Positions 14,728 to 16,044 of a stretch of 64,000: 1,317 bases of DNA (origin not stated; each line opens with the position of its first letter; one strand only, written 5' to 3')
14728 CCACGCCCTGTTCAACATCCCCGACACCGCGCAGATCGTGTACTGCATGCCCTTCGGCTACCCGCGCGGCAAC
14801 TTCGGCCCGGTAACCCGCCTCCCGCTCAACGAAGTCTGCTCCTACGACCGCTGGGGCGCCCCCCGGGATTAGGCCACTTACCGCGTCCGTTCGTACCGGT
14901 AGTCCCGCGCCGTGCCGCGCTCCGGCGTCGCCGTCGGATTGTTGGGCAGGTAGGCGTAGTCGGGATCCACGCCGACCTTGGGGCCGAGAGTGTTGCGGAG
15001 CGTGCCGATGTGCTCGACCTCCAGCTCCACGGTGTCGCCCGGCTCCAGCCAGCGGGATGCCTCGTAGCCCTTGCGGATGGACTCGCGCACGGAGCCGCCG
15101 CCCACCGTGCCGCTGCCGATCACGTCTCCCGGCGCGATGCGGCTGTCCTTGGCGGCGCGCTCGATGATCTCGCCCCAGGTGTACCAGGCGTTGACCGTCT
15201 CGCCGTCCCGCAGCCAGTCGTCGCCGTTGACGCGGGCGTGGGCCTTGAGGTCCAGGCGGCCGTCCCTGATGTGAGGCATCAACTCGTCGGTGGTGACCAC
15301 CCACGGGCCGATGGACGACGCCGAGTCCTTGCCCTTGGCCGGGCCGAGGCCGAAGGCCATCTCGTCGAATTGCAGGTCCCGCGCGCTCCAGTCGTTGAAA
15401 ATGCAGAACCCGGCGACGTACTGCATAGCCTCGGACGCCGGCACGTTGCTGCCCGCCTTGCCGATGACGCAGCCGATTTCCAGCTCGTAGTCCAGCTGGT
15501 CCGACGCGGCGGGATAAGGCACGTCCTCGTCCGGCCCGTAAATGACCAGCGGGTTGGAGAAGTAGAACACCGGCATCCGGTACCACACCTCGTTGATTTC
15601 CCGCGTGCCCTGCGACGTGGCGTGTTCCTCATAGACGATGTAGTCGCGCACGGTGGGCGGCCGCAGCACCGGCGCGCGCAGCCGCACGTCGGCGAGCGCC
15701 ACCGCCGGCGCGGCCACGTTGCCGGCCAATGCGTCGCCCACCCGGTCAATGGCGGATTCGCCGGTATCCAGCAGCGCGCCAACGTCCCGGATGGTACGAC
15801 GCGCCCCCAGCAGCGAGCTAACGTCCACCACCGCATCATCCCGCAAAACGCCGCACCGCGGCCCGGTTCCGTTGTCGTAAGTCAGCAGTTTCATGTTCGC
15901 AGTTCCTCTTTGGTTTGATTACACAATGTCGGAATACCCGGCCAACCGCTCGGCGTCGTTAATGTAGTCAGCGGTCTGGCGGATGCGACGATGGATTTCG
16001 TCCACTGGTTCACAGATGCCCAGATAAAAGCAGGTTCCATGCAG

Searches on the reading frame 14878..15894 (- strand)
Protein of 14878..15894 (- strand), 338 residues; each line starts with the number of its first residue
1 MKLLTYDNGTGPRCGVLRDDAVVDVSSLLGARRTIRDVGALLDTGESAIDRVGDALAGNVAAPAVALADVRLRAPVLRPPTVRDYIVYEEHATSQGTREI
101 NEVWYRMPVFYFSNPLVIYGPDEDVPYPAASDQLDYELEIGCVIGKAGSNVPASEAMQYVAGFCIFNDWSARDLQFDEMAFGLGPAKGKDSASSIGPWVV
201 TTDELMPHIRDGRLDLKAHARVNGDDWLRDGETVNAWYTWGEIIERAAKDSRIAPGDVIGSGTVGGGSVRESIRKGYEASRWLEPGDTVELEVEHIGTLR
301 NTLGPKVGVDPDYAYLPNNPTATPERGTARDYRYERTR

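Call 3: search_protein_families(library=pfam, proteins=[window:14878-15894:-], max_evalue=1)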
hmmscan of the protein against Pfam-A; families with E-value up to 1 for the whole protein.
window:14878-15894:- (338 aa): 2 families
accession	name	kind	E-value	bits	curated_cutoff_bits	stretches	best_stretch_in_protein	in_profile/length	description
PF01557.24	FAA_hydrolase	-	1.3e-52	179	23.9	1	84-303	5-213/214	Fumarylacetoacetate (FAA) hydrolase C-terminal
PF10370.14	Rv2993c-like_N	-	0.16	13.3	21.3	0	1-75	1-50/50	Rv2993c-like, N-terminal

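Call 47: find_related_loci(query=window:14878-15894:-, collection=metagenome_contigs, flank=6000)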
Query window:14878-15894:- (338 aa) in metagenome_contigs; peptide patterns used: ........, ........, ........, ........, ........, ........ (x = any residue, [..] = any of these).
41 stretches matched a pattern; 5 encode a relative of the query (tblastn E <= 1e-3); 5 distinct loci.
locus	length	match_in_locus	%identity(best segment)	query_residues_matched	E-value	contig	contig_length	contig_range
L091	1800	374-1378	94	1-335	0e+0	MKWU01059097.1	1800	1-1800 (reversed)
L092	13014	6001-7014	86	1-338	0e+0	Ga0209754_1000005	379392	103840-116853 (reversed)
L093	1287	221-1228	79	1-336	0e+0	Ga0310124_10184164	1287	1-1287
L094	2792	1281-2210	57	1-315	5e-119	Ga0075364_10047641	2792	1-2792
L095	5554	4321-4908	33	88-301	2e-26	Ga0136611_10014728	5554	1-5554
